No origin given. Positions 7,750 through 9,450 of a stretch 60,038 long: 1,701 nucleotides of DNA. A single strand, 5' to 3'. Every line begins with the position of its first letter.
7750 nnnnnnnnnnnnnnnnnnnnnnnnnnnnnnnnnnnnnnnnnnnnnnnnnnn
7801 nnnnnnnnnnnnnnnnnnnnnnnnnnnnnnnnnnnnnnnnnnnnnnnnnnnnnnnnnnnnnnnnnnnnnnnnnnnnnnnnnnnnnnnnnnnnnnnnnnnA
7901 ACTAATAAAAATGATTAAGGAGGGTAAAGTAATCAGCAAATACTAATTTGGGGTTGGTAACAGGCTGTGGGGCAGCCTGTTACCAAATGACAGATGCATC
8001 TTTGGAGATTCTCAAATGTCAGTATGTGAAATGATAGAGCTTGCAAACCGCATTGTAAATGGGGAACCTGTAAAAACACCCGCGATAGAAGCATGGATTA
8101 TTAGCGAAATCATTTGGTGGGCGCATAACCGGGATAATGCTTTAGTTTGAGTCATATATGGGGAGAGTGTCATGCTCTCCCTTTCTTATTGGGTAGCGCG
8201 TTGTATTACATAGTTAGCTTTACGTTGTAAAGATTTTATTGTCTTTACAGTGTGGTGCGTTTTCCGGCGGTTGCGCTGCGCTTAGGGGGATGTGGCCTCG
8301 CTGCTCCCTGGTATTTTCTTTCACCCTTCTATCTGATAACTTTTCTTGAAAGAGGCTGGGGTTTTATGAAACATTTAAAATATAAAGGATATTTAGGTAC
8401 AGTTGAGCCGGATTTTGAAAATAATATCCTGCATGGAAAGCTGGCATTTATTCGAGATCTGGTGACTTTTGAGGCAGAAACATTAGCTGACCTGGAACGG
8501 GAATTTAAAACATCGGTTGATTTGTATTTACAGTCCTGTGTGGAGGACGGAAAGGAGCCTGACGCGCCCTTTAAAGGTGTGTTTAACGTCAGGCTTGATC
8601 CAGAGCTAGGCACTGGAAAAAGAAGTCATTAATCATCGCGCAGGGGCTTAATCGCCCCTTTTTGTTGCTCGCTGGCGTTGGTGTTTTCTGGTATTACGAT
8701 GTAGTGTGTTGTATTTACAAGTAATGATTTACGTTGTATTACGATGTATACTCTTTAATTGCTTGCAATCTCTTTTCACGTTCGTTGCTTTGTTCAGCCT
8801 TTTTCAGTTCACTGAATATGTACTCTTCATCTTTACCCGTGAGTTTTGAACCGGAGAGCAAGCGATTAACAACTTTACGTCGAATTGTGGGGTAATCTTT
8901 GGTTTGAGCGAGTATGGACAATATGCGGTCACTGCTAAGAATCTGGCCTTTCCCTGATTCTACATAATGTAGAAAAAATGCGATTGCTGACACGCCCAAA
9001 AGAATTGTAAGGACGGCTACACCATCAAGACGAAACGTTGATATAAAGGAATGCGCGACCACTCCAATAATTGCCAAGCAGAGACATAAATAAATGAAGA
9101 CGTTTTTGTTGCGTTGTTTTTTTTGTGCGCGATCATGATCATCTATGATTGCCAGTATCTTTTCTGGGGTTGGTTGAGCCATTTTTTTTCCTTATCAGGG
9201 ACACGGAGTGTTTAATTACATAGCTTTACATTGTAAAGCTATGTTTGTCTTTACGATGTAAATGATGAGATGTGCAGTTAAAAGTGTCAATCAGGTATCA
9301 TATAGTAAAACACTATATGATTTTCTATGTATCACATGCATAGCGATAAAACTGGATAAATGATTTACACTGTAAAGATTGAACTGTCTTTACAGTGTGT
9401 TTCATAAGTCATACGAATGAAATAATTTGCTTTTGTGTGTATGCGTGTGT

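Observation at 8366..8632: Orphan HicB-like gene without an adjacent HicA, behind a leader-element remnant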

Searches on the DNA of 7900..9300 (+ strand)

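Call 4: search_dna_similar(query=window:7900-9300:+, collection=plasmids, mode=near, max_rows=25)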
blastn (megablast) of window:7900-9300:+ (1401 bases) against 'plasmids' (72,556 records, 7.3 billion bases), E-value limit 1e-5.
Records with a match: 987; places in all: 1026; records where one place covers at least 80% of the query: 327.
Best place of each record, by identity: >=99% 171; 95-99% 202; 90-95% 71; 80-90% 543.
By first word of the organism name: Escherichia 772; Salmonella 110; Klebsiella 60; Shigella 33; Citrobacter 6; uncultured 2; Enterobacter 2; Cronobacter 1; Kluyvera 1.
By predicted mobility (MOB-suite, as given by PLSDB): conjugative 968; mobilizable 12; non-mobilizable 7.
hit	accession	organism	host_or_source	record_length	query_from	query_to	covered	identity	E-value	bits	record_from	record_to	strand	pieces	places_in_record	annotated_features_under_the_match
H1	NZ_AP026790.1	Escherichia coli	Homo sapiens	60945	1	1401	100%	100.0%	0e+0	2588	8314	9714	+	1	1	hypothetical protein (x2)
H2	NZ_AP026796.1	Escherichia coli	Homo sapiens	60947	1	1401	100%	100.0%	0e+0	2588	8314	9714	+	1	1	hypothetical protein (x2)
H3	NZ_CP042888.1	Escherichia coli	surface water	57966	1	1401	100%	100.0%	0e+0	2588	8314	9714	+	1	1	hypothetical protein (x2) | type II toxin-antitoxin system HicB family antitoxin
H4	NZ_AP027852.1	Escherichia coli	Homo sapiens,whole organism,feces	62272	1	1401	100%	100.0%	0e+0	2588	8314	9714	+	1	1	hypothetical protein (x2)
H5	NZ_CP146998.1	Klebsiella pneumoniae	Gallus gallus,tissue sample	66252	1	1401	100%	100.0%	0e+0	2588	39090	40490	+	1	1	hypothetical protein (x2)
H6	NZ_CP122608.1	Escherichia coli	Sus scrofa,feces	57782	1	1401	100%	100.0%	0e+0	2588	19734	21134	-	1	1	hypothetical protein (x2)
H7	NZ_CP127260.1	Escherichia coli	Coturnix coturnix,Cell culture,feces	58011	1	1401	100%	100.0%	0e+0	2588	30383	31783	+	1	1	hypothetical protein (x2) | type II toxin-antitoxin system HicB family antitoxin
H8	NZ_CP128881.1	Escherichia coli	Homo sapiens,feces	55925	1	1401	100%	100.0%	0e+0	2588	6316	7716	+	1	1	hypothetical protein (x2) | type II toxin-antitoxin system HicB family antitoxin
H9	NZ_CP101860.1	Escherichia coli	pigeon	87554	1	1401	100%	99.9%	0e+0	2582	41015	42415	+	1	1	hypothetical protein (x2) | type II toxin-antitoxin system HicB family antitoxin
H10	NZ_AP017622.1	Escherichia coli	Bos taurus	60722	1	1401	100%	99.9%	0e+0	2577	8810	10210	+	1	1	hypothetical protein (x2)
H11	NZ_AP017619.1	Escherichia coli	Bos taurus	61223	1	1401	100%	99.9%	0e+0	2577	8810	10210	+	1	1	hypothetical protein (x2)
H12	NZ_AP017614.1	Escherichia coli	Sus scrofa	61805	1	1401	100%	99.9%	0e+0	2577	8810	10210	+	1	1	hypothetical protein (x2)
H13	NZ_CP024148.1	Escherichia coli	single cell,clinical patient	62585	1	1401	100%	99.9%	0e+0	2577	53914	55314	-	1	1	hypothetical protein (x2)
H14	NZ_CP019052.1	Escherichia coli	Homo sapiens,Rectal Swab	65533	1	1401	100%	99.9%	0e+0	2577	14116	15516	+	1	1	hypothetical protein (x2)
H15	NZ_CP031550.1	Escherichia coli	pig,cell culture,feces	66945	1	1401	100%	99.9%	0e+0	2577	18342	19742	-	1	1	hypothetical protein (x2)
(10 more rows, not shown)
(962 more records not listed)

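Call 5: get_annotated_region(hit=H3, flank=8000)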
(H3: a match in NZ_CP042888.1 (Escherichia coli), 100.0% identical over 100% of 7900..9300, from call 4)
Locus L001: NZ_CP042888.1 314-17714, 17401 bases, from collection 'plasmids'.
description: Escherichia coli O10:H32 strain NMBU-W12E19 plasmid pNMBU-W12E19_04, complete sequence
organism: Escherichia coli (NCBI taxid 2603836)
taxonomy: Bacteria; Pseudomonadota; Gammaproteobacteria; Enterobacterales; Enterobacteriaceae; Escherichia; Escherichia coli
host: -; source: surface water; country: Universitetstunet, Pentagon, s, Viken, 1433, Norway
typing (MOB-suite, as given by PLSDB): conjugative; replicon IncI2; relaxase MOBP; mating-pair formation MPF_T
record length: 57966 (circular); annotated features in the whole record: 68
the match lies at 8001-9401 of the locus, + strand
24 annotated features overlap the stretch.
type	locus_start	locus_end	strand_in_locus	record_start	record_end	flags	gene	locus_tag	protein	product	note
CDS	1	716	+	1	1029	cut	repA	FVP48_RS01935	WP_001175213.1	plasmid replication initiator RepA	-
CDS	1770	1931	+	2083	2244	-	-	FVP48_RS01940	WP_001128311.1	hypothetical protein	-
CDS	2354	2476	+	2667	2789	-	-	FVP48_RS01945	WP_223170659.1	type I toxin-antitoxin system Hok family toxin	-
CDS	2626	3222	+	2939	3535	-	-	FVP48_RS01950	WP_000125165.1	ProQ/FINO family protein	-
CDS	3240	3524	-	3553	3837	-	-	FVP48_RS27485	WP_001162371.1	hypothetical protein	-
CDS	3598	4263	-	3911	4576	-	-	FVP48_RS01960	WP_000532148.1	division plane positioning ATPase MipZ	-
CDS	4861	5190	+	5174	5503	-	-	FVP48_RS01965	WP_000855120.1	hypothetical protein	-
CDS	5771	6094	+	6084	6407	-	-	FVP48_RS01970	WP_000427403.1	hypothetical protein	-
CDS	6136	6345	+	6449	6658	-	-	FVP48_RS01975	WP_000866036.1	hypothetical protein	-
CDS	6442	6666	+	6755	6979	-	-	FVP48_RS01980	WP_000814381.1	hypothetical protein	-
CDS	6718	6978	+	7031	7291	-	-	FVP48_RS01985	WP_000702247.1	hypothetical protein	-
CDS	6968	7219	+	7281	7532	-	-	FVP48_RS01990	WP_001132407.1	antitoxin Xre-like helix-turn-helix domain-containing protein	-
CDS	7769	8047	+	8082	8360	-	-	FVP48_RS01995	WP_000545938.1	hypothetical protein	-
CDS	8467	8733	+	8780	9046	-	-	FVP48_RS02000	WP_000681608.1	type II toxin-antitoxin system HicB family antitoxin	-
CDS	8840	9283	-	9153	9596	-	-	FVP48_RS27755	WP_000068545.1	hypothetical protein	-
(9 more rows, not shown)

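Call 14: search_dna_similar(query=L002:1117-1709:+, collection=plasmids, mode=distant, max_rows=40, rows=spread)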
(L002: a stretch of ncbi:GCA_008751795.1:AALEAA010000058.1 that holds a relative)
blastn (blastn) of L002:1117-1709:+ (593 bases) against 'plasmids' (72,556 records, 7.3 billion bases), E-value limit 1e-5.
Records with a match: 820; places in all: 830; records where one place covers at least 80% of the query: 554.
Best place of each record, by identity: >=99% 355; 95-99% 93; 90-95% 147; 80-90% 203; 60-80% 22.
By first word of the organism name: Escherichia 629; Salmonella 94; Klebsiella 50; Acinetobacter 18; Shigella 15; Citrobacter 5; Enterobacter 4; uncultured 2; Cronobacter 1; Tatumella 1; and 1 more.
By predicted mobility (MOB-suite, as given by PLSDB): conjugative 788; mobilizable 16; non-mobilizable 16.
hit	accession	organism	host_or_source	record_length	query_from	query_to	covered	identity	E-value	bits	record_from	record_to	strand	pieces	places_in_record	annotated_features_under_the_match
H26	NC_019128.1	Salmonella enterica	-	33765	1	593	100%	99.8%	0e+0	1066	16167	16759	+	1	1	type II toxin-antitoxin system HicB family antitoxin | type II toxin-antitoxin system HicA family toxin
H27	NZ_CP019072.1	Escherichia coli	Homo sapiens,Rectal Swab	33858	1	593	100%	99.3%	0e+0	1052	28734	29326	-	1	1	type II toxin-antitoxin system HicB family antitoxin | type II toxin-antitoxin system HicA family toxin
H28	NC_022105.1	Escherichia coli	cattle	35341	1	593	100%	99.3%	0e+0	1052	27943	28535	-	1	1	type II toxin-antitoxin system HicB family antitoxin | type II toxin-antitoxin system HicA family toxin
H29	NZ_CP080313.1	Klebsiella pneumoniae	Homo sapiens,mixed culture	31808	1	593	100%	99.3%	0e+0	1052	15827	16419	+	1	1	type II toxin-antitoxin system HicB family antitoxin | type II toxin-antitoxin system HicA family toxin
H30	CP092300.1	Salmonella enterica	-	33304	1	593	100%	99.3%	0e+0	1052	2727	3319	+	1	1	none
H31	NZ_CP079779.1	Escherichia coli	Duck,fresh fecal,fresh fecal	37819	1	593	100%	99.3%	0e+0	1052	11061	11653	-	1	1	type II toxin-antitoxin system HicB family antitoxin | type II toxin-antitoxin system HicA family toxin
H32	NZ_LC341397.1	Escherichia coli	-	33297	1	593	100%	99.3%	0e+0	1052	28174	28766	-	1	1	type II toxin-antitoxin system HicB family antitoxin | type II toxin-antitoxin system HicA family toxin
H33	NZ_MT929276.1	Escherichia coli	-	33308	1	593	100%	99.3%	0e+0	1052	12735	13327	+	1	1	type II toxin-antitoxin system HicB family antitoxin | type II toxin-antitoxin system HicA family toxin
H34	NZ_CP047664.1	Escherichia coli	feces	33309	1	593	100%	99.3%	0e+0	1052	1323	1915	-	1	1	type II toxin-antitoxin system HicB family antitoxin | type II toxin-antitoxin system HicA family toxin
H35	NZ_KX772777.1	Escherichia coli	-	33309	1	593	100%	99.3%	0e+0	1052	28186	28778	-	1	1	type II toxin-antitoxin system HicB family antitoxin | type II toxin-antitoxin system HicA family toxin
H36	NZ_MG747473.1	Escherichia coli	Homo sapiens,urine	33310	1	593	100%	99.3%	0e+0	1052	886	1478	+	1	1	type II toxin-antitoxin system HicB family antitoxin | type II toxin-antitoxin system HicA family toxin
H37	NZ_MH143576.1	Salmonella enterica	chicken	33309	1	593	100%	99.3%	0e+0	1052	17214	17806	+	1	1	type II toxin-antitoxin system HicB family antitoxin | type II toxin-antitoxin system HicA family toxin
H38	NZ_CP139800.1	Escherichia coli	Homo sapiens,cell culture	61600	1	593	100%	99.3%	0e+0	1052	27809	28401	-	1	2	type II toxin-antitoxin system HicB family antitoxin | type II toxin-antitoxin system HicA family toxin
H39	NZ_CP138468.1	Klebsiella pneumoniae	Meat,Poultry meat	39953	1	593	100%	99.3%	0e+0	1052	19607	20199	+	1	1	type II toxin-antitoxin system HicB family antitoxin | type II toxin-antitoxin system HicA family toxin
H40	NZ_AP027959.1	Escherichia coli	-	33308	1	593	100%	99.3%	0e+0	1052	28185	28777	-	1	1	type II toxin-antitoxin system HicB family antitoxin | type II toxin-antitoxin system HicA family toxin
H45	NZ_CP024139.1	Escherichia coli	single cell,clinical patient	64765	1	593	100%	90.2%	0e+0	809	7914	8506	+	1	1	type II toxin-antitoxin system HicB family antitoxin | type II toxin-antitoxin system HicA family toxin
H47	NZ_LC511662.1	Escherichia coli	Homo sapiens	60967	1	593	100%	90.2%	0e+0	809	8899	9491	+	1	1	type II toxin-antitoxin system HicB family antitoxin | type II toxin-antitoxin system HicA family toxin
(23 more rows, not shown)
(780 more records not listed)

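Call 15: get_annotated_region(hit=H47, flank=3000)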
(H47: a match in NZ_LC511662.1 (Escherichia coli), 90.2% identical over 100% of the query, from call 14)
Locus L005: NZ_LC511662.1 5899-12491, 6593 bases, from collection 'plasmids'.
description: Escherichia coli strain 2018-10-2CC plasmid p2018-10-2CC, complete sequence
organism: Escherichia coli (NCBI taxid 562)
taxonomy: Bacteria; Pseudomonadota; Gammaproteobacteria; Enterobacterales; Enterobacteriaceae; Escherichia; Escherichia coli
host: -; source: Homo sapiens; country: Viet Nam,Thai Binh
typing (MOB-suite, as given by PLSDB): conjugative; replicon IncI2; relaxase MOBP; mating-pair formation MPF_T
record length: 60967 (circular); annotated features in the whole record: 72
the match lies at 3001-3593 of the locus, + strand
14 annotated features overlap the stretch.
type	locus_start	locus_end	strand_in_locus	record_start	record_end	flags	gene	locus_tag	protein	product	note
CDS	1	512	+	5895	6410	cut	-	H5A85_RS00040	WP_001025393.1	J domain-containing protein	GO:0006457 - protein folding [Evidence IEA]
CDS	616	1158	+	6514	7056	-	-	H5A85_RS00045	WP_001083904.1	hypothetical protein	-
CDS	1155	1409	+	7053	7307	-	-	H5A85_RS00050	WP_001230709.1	hypothetical protein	-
CDS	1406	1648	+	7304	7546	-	-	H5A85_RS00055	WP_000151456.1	hypothetical protein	-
CDS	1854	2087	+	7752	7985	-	-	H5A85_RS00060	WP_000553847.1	hypothetical protein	-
CDS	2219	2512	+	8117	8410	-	-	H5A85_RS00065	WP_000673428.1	hypothetical protein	-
CDS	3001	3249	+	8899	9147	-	-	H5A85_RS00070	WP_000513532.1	type II toxin-antitoxin system HicA family toxin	-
CDS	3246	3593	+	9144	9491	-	-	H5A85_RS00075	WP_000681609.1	type II toxin-antitoxin system HicB family antitoxin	-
CDS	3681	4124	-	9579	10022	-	-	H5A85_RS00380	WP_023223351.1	hypothetical protein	-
CDS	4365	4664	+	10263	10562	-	-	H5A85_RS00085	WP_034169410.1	type II toxin-antitoxin system HicB family antitoxin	-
CDS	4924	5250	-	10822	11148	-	-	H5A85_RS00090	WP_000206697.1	hypothetical protein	-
CDS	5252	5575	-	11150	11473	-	-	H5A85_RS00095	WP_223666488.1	hypothetical protein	-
CDS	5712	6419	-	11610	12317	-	-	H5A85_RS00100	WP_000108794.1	hypothetical protein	-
CDS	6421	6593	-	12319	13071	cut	-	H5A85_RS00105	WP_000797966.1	conjugal transfer protein TraL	-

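Call 16: get_annotated_region(hit=H45, flank=3000)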
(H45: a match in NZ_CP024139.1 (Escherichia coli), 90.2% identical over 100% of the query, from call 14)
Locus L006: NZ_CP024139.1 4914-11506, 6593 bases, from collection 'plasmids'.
description: Escherichia coli strain 14EC020 plasmid p14EC020a, complete sequence
organism: Escherichia coli (NCBI taxid 562)
taxonomy: Bacteria; Pseudomonadota; Gammaproteobacteria; Enterobacterales; Enterobacteriaceae; Escherichia; Escherichia coli
host: -; source: single cell,clinical patient; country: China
typing (MOB-suite, as given by PLSDB): conjugative; replicon IncI2; relaxase MOBP; mating-pair formation MPF_T
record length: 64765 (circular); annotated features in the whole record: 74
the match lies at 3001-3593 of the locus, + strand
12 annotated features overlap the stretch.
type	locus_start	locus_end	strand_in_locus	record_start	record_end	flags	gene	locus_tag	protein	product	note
CDS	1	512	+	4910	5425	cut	-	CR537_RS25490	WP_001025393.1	J domain-containing protein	GO:0006457 - protein folding [Evidence IEA]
CDS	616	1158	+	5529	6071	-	-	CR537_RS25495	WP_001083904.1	hypothetical protein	-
CDS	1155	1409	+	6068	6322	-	-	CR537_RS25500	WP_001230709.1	hypothetical protein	-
CDS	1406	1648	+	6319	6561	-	-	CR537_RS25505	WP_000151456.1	hypothetical protein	-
CDS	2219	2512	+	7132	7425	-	-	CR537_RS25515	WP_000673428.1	hypothetical protein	-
CDS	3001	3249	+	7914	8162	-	-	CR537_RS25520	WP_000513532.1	type II toxin-antitoxin system HicA family toxin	-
CDS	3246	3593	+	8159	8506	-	-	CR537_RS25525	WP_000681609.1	type II toxin-antitoxin system HicB family antitoxin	-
CDS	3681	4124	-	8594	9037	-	-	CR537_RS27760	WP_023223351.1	hypothetical protein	-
CDS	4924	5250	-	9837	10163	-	-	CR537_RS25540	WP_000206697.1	hypothetical protein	-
CDS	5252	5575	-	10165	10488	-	-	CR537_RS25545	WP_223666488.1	hypothetical protein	-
CDS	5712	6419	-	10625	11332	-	-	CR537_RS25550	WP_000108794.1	hypothetical protein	-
CDS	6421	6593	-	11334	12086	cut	-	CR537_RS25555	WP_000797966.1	conjugal transfer protein TraL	-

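Call 19: search_dna_similar(query=window:8321-8370:+, collection=plasmids, mode=near, max_rows=10, rows=spread)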
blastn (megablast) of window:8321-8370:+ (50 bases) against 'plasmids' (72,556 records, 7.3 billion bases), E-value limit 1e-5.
Records with a match: 195; places in all: 195; records where one place covers at least 80% of the query: 194.
Best place of each record, by identity: >=99% 195.
By first word of the organism name: Escherichia 161; Salmonella 18; Shigella 9; Klebsiella 5; Citrobacter 2.
By predicted mobility (MOB-suite, as given by PLSDB): conjugative 192; mobilizable 2; non-mobilizable 1.
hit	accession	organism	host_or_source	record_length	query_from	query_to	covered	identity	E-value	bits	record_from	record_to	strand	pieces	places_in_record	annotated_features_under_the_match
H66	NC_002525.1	Escherichia coli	-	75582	1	50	100%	100.0%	1e-17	94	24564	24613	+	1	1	none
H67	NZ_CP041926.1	Klebsiella aerogenes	Homo sapiens,sputum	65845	1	50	100%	100.0%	1e-17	94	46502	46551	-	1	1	none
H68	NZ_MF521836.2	Escherichia coli K-12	-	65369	1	50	100%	100.0%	1e-17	94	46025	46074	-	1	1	none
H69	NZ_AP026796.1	Escherichia coli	Homo sapiens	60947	1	50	100%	100.0%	1e-17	94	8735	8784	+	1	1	none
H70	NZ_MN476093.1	Escherichia coli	-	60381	1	50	100%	100.0%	1e-17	94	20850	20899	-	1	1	type II toxin-antitoxin system HicB family antitoxin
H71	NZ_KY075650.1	Escherichia coli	-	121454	1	50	100%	100.0%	1e-17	94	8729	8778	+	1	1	none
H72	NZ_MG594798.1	Escherichia coli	urine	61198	1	50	100%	100.0%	1e-17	94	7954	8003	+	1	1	none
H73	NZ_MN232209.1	Escherichia coli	-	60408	1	50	100%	100.0%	1e-17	94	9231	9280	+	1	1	none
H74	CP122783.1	Escherichia coli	Sus scrofa,feces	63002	1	50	100%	100.0%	1e-17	94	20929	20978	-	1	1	type II toxin-antitoxin system HicB family antitoxin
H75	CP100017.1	Escherichia coli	cell culture,gut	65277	1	29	58%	100.0%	6e-6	55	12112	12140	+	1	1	none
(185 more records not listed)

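Call 20: search_dna_similar(query=window:8574-8623:+, collection=plasmids, mode=near, max_rows=10, rows=spread)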
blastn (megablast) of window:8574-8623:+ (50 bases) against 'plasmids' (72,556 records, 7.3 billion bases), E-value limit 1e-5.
Records with a match: 364; places in all: 365; records where one place covers at least 80% of the query: 192.
Best place of each record, by identity: >=99% 359; 95-99% 5.
By first word of the organism name: Escherichia 308; Salmonella 36; Shigella 12; Klebsiella 5; Citrobacter 2; Cronobacter 1.
By predicted mobility (MOB-suite, as given by PLSDB): conjugative 357; non-mobilizable 4; mobilizable 3.
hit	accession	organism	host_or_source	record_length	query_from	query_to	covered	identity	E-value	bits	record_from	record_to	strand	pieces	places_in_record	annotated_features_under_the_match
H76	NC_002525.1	Escherichia coli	-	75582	1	50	100%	100.0%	1e-17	94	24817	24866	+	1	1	none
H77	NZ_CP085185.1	Escherichia coli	Homo sapiens,cell culture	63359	1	50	100%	100.0%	1e-17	94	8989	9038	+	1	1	none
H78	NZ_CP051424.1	Salmonella enterica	bovine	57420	1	50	100%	100.0%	1e-17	94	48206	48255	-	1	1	none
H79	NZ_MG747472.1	Klebsiella pneumoniae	Homo sapiens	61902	1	50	100%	100.0%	1e-17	94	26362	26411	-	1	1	none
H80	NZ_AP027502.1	Escherichia coli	-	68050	1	50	100%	100.0%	1e-17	94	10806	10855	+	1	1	none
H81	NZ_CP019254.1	Escherichia coli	Homo sapiens,urine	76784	1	34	68%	100.0%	1e-8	64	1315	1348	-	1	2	type II toxin-antitoxin system HicB family antitoxin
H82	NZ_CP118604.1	Escherichia coli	Homo sapiens,urine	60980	1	34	68%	100.0%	1e-8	64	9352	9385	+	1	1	type II toxin-antitoxin system HicB family antitoxin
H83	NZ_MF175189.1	Escherichia coli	-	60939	1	34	68%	100.0%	1e-8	64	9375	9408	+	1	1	type II toxin-antitoxin system HicB family antitoxin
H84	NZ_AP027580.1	Escherichia coli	Homo sapiens,whole organism,feces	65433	1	34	68%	100.0%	1e-8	64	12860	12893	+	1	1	type II toxin-antitoxin system HicB family antitoxin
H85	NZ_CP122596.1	Escherichia coli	Sus scrofa,feces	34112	1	31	62%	100.0%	5e-7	58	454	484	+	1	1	type II toxin-antitoxin system HicB family antitoxin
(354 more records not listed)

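Call 34: search_dna_similar(query=L005:4312-4361:+, collection=plasmids, mode=near, max_rows=8, rows=spread)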
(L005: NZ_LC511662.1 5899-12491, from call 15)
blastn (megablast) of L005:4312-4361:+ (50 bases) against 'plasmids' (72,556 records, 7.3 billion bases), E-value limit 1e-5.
Records with a match: 142; places in all: 144; records where one place covers at least 80% of the query: 142.
Best place of each record, by identity: >=99% 142.
By first word of the organism name: Escherichia 124; Salmonella 14; Shigella 3; Cronobacter 1.
By predicted mobility (MOB-suite, as given by PLSDB): conjugative 140; mobilizable 1; non-mobilizable 1.
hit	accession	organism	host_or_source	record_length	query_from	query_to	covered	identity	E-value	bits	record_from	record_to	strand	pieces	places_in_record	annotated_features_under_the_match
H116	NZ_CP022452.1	Salmonella enterica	chicken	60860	1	50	100%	100.0%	1e-17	94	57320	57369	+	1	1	none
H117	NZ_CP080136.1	Escherichia coli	chicken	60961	1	50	100%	100.0%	1e-17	94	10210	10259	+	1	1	none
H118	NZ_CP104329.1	Escherichia coli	cell culture,transconjugant from ...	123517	1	50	100%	100.0%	1e-17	94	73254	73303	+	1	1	none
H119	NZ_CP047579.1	Escherichia coli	Homo sapiens,Bacterial pure ...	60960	1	50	100%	100.0%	1e-17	94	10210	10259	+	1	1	none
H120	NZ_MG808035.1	Escherichia coli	chicken,healthy broler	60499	1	50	100%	100.0%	1e-17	94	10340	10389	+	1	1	none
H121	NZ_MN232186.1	Escherichia coli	-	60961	1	50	100%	100.0%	1e-17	94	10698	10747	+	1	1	none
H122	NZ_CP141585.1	Escherichia coli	mixed culture,sputum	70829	1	50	100%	100.0%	1e-17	94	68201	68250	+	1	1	none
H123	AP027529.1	Escherichia coli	Homo sapiens,whole organism,feces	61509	1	50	100%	100.0%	1e-17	94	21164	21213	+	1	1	none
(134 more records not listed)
